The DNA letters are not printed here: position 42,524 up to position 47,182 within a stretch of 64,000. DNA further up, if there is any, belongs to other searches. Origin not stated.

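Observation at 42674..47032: A single 1452-aa polypeptide combines at least three glycosyltransferase modules and a coiled coil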

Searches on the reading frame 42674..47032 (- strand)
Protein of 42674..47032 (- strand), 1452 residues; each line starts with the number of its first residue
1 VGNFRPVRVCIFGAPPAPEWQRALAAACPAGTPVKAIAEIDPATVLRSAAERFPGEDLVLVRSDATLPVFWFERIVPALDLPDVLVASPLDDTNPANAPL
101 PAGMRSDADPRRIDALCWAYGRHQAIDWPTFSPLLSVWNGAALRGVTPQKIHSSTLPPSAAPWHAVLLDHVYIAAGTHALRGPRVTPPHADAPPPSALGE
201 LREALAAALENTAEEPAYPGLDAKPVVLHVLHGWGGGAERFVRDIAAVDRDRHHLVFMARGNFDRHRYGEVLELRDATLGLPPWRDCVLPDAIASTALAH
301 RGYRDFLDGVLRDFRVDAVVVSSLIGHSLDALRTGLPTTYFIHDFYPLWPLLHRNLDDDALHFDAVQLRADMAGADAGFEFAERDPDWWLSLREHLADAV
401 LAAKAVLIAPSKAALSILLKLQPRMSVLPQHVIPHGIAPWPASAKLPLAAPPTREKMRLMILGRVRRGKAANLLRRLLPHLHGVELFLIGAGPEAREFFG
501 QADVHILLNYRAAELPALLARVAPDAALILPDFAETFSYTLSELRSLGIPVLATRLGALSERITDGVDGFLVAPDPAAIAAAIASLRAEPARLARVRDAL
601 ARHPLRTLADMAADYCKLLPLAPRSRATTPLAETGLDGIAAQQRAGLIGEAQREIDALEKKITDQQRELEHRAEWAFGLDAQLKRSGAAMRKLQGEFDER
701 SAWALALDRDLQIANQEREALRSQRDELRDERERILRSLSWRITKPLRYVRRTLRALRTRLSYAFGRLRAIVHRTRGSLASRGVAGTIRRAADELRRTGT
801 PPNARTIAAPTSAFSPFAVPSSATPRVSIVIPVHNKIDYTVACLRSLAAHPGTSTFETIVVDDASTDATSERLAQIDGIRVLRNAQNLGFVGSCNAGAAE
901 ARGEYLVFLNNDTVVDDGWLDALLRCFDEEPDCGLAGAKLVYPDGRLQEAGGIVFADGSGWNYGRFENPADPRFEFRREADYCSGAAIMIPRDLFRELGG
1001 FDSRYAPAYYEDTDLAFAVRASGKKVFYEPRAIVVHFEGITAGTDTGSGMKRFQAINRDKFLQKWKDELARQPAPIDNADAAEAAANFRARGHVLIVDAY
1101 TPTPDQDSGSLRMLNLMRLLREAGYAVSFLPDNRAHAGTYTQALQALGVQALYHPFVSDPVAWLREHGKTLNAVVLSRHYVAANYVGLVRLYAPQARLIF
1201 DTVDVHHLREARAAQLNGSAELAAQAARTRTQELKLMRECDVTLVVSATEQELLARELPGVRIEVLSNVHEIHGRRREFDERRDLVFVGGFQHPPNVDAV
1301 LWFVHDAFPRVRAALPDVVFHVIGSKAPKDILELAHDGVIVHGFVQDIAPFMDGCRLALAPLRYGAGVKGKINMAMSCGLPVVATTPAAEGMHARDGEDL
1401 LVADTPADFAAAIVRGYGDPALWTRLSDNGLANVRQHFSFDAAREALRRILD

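Call 5: search_protein_families(library=pfam, proteins=[window:42674-47032:-], max_evalue=0.1)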
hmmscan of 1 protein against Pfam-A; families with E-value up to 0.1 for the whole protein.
window:42674-47032:- (1452 aa): 10 families
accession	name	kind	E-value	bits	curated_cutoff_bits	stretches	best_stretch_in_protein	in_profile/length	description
PF13692.12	Glyco_trans_1_4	-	7.9e-41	140.1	27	2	1283-1415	2-138/142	Glycosyl transferases group 1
PF00535.33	Glycos_transf_2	-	3.5e-27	95.8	23.3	1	828-998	1-167/168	Glycosyl transferase family 2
PF00534.26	Glycos_transf_1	-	4.7e-17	62.5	26.4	2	459-595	18-164/172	Glycosyl transferases group 1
PF13641.12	Glyco_tranf_2_3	-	9.5e-12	45.8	27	1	825-1039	1-214/230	Glycosyltransferase like family 2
PF13524.12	Glyco_trans_1_2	-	5.7e-09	36.5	25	1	1313-1442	10-137/144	Glycosyl transferase-like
PF10111.15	Glyco_tranf_2_2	-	4.7e-07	30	27.3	1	828-1020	1-200/276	Glycosyltransferase like family 2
PF13439.12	Glyco_transf_4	-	1.5e-06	28.8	28.5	1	236-437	2-166/170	Glycosyltransferase Family 4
PF13632.12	Glyco_trans_2_3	-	0.00013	22.3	27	1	906-1034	2-120/198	Glycosyl transferase family group 2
PF13712.12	Glyco_tranf_2_5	-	0.0027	17.9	27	1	893-937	44-89/210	Glycosyltransferase like family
PF10473.14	CENP-F_leu_zip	-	0.042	14.4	34.5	1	648-735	12-96/140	Leucine-rich repeats of kinetochore protein Cenp-F/LEK1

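Call 7: search_protein_families(library=ncbifam, proteins=[window:42674-47032:-], max_evalue=0.001)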
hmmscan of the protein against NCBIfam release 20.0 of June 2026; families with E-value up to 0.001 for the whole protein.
window:42674-47032:- (1452 aa): 27 families (the best 25 are shown)
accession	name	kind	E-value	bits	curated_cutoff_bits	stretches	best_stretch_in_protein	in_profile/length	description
TIGR03087.1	stp1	hypoth_equivalog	1.6e-39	136.2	316.65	1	1194-1451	124-394/397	TIGR03087 family PEP-CTERM/XrtA system glycosyltransferase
TIGR03965.1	mycofact_glyco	equivalog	2e-34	119.3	280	1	818-1036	69-280/467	mycofactocin biosynthesis glycosyltransferase MftF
NF041875.1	EPS_EpsD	equivalog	1.3e-19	70.7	370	1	827-1036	1-206/325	exopolysaccharide biosynthesis glycosyltransferase EpsD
TIGR04283.1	glyco_like_mftF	equivalog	9.7e-19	67.8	182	1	827-1027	1-177/221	TIGR04283 family arsenosugar biosynthesis glycosyltransferase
NF041876.1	EPS_EpsE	equivalog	8.6e-16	58.2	400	2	527-599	298-371/389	exopolysaccharide biosynthesis GT4 family glycosyltransferase EpsE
TIGR03088.1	stp2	hypoth_equivalog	1.3e-12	47.4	409.05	1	473-593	219-342/374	TIGR03088 family PEP-CTERM/XrtA system glycosyltransferase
TIGR03937.1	PgaC_IcaA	equivalog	1.8e-12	46.9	422.3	1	820-934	40-157/407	poly-beta-1,6-N-acetyl-D-glucosamine synthase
NF007482.0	PRK10073.1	equivalog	4.4e-11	42.4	423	1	822-926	3-109/334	glycosyltransferase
NF038299.1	EPS_HpsN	equivalog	9.7e-10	37.9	425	1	825-947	1-125/317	hormogonium polysaccharide biosynthesis glycosyltransferase HpsN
TIGR02472.1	sucr_P_syn_N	equivalog_domain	1.1e-09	37.6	576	1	1375-1444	360-431/439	sucrose-phosphate synthase, putative, glycosyltransferase domain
NF041394.1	GtaseAglG_Halo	equivalog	1.7e-09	37.4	440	1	827-1036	3-215/304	glucosyl-dolichyl phosphate glucuronosyltransferase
NF053787.1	GlcN_PG_synth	equivalog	5.9e-09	35.2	480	1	455-592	195-329/361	N-acetylglucosaminyl phosphatidylglycerol synthase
TIGR03449.1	mycothiol_MshA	equivalog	7.1e-09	35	462.5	1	527-603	306-383/406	D-inositol-3-phosphate glycosyltransferase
NF047683.1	TeichurnBiosyTuaG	equivalog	7.5e-09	35.6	400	1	823-924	4-108/252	teichuronic acid biosynthesis protein TuaG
TIGR04009.1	wcaE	equivalog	1.4e-08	34.4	369.2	1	834-917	13-97/248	colanic acid biosynthesis glycosyltransferase WcaE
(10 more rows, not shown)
